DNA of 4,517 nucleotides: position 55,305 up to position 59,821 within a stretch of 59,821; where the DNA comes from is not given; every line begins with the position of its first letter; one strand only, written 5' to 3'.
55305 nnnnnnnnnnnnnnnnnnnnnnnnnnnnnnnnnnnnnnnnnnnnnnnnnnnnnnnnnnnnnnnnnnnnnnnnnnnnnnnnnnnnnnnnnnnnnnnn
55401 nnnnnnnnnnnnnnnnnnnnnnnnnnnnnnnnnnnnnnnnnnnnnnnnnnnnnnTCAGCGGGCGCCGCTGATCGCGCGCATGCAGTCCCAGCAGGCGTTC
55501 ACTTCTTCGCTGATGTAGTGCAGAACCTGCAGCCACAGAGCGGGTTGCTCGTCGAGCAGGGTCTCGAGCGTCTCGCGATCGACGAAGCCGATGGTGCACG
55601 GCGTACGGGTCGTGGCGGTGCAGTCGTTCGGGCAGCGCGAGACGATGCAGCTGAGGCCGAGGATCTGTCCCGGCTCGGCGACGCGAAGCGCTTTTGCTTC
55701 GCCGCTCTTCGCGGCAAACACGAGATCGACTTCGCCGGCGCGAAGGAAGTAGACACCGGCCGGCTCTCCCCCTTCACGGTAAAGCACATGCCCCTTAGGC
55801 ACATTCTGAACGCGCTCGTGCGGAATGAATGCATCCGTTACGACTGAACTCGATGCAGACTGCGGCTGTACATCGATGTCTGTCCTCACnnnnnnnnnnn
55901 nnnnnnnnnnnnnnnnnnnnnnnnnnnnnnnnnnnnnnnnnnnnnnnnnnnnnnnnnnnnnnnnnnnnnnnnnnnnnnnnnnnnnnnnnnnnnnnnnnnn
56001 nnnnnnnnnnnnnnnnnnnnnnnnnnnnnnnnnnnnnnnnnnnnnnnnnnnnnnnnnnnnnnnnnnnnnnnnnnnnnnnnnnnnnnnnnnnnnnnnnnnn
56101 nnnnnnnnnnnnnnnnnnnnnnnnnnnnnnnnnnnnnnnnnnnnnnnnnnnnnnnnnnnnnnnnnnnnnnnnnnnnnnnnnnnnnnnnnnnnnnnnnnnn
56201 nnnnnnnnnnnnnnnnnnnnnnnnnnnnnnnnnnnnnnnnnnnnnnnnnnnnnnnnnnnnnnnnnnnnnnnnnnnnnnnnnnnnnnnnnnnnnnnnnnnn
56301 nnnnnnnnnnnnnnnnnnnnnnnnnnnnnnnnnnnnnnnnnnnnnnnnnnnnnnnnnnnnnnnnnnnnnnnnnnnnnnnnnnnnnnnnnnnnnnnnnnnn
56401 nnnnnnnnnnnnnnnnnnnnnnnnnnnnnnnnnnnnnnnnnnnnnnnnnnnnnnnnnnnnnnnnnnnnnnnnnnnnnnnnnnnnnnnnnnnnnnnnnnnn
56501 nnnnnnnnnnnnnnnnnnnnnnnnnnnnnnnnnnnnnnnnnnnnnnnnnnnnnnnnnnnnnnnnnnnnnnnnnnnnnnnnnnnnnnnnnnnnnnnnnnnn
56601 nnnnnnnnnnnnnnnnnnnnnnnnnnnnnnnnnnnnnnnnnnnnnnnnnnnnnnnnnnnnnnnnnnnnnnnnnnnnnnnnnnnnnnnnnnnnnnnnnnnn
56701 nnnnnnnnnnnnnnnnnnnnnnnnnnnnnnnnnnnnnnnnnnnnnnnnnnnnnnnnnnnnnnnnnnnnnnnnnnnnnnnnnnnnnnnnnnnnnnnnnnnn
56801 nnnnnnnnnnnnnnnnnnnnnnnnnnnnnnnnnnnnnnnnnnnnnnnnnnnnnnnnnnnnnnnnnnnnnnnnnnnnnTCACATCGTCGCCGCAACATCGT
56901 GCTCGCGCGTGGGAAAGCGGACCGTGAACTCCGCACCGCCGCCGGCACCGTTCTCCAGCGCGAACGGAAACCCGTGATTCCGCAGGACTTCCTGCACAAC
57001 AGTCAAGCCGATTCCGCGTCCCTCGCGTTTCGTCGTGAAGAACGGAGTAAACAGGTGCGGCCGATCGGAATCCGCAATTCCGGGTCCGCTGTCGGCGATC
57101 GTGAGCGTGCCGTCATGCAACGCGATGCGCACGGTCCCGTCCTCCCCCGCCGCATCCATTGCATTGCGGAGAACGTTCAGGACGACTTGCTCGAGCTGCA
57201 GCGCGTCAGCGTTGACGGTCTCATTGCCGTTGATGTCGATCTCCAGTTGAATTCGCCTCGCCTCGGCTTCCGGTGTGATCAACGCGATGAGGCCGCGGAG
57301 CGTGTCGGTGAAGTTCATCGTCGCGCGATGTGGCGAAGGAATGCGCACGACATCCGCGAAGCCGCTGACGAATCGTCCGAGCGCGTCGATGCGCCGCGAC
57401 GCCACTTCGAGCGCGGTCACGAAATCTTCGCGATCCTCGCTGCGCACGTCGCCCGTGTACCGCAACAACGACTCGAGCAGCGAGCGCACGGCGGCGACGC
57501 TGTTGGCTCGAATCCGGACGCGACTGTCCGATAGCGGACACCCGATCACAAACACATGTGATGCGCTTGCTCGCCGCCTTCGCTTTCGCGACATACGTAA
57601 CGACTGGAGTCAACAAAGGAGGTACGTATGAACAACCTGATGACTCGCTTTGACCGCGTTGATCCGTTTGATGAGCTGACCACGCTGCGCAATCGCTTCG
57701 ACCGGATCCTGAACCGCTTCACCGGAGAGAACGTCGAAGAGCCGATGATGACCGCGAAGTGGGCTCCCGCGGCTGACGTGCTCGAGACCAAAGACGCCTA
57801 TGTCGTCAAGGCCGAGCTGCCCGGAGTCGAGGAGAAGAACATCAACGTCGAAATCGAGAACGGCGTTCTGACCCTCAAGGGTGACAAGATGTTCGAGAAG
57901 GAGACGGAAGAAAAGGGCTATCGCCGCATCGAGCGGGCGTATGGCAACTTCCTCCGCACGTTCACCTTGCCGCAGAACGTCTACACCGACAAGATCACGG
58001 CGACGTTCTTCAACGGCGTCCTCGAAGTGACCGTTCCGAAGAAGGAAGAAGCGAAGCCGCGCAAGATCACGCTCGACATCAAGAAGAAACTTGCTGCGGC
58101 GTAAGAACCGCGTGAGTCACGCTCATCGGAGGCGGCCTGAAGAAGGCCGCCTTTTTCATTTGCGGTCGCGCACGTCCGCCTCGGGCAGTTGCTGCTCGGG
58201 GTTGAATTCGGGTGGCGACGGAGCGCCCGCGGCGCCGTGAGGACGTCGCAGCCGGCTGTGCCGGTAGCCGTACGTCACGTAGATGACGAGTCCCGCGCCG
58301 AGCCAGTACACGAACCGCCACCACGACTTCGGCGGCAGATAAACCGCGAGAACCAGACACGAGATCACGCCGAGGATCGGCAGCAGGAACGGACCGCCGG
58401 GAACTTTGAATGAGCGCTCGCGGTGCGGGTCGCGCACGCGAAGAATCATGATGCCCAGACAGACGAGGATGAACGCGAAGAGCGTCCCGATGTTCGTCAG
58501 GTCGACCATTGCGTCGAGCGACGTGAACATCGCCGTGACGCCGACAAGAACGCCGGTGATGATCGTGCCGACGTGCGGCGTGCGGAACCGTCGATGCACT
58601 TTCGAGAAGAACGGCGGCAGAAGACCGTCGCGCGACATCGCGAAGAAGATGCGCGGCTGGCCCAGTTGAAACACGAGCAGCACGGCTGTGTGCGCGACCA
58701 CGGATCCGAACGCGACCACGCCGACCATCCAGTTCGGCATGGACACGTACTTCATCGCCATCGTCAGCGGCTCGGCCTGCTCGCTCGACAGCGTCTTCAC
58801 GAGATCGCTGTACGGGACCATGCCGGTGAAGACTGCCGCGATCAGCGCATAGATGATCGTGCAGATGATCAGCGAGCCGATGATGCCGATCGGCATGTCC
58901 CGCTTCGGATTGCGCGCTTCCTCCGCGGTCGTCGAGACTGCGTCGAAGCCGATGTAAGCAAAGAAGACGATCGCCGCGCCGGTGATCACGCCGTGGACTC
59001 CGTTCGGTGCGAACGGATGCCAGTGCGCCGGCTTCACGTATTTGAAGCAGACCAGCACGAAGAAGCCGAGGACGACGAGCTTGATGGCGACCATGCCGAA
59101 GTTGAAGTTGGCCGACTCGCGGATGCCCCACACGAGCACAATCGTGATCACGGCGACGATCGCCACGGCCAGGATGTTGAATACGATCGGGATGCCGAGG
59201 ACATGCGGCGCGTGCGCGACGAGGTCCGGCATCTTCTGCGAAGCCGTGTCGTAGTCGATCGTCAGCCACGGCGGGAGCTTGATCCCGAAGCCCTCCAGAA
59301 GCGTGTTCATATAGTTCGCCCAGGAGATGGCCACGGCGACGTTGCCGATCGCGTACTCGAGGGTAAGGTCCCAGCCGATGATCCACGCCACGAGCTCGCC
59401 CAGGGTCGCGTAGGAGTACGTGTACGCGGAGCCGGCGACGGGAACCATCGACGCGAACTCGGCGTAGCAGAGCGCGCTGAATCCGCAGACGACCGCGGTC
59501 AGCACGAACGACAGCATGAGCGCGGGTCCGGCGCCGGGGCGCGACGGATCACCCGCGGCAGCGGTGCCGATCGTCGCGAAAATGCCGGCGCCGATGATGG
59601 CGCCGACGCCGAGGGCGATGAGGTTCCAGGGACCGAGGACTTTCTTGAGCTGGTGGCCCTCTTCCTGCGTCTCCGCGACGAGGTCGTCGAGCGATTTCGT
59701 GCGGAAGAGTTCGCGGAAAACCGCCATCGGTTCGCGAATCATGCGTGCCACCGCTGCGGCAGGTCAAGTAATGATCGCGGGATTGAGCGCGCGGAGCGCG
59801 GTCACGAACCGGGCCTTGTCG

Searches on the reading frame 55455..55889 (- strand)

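Call 52: search_protein_families(library=pfam, proteins=[window:55455-55889:-], max_evalue=0.01)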
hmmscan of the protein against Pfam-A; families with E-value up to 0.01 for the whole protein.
window:55455-55889:- (144 aa): 1 family
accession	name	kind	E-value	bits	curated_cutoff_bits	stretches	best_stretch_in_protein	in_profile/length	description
PF00027.35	cNMP_binding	-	2.2e-16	60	27.5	1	28-114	2-88/89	Cyclic nucleotide-binding domain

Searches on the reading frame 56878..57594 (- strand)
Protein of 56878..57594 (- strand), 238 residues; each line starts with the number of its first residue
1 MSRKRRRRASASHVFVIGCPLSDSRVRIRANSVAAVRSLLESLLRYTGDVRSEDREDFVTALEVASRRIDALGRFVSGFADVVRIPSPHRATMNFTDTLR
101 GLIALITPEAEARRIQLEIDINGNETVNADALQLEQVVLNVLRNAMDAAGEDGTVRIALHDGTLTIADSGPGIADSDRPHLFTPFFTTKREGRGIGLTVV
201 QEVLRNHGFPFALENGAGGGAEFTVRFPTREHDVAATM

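Call 52: search_protein_families(library=pfam, proteins=[window:56878-57594:-], max_evalue=0.01)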
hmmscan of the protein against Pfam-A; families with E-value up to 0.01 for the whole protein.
window:56878-57594:- (238 aa): 2 families
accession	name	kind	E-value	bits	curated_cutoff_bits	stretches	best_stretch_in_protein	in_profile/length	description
PF02518.31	HATPase_c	-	4.2e-24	85.6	26.4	1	130-230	2-110/111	Histidine kinase-, DNA gyrase B-, and HSP90-like ATPase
PF13581.12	HATPase_c_2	-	0.0058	17.1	27.4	0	133-203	31-108/127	Histidine kinase-like ATPase domain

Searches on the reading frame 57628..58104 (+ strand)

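Call 52: search_protein_families(library=pfam, proteins=[window:57628-58104:+], max_evalue=0.01)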
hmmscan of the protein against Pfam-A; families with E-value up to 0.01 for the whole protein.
window:57628-58104:+ (158 aa): 2 families
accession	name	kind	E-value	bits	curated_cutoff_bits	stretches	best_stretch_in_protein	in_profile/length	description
PF00011.27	HSP20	-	3.4e-24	85.3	20.8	1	51-148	2-100/102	Hsp20/alpha crystallin family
PF17886.7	ArsA_HSP20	-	2.4e-07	30.6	22.5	1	56-135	2-62/63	HSP20-like domain found in ArsA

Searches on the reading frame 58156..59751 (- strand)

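Call 52: search_protein_families(library=pfam, proteins=[window:58156-59751:-], max_evalue=0.01)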
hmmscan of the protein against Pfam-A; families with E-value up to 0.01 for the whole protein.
window:58156-59751:- (531 aa): 4 families
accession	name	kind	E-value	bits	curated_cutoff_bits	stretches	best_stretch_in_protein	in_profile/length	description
PF13520.12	AA_permease_2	-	8.9e-64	216.4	27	1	39-472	1-404/427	Amino acid permease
PF00324.27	AA_permease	-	5e-38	131.4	24.6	1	46-470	4-418/470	Amino acid permease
PF13906.12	AA_permease_C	-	2.8e-08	34.2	27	1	448-499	1-51/51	C-terminus of AA_permease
PF03845.19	Spore_permease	-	0.0043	16.4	23.4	1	193-308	116-230/321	Spore germination protein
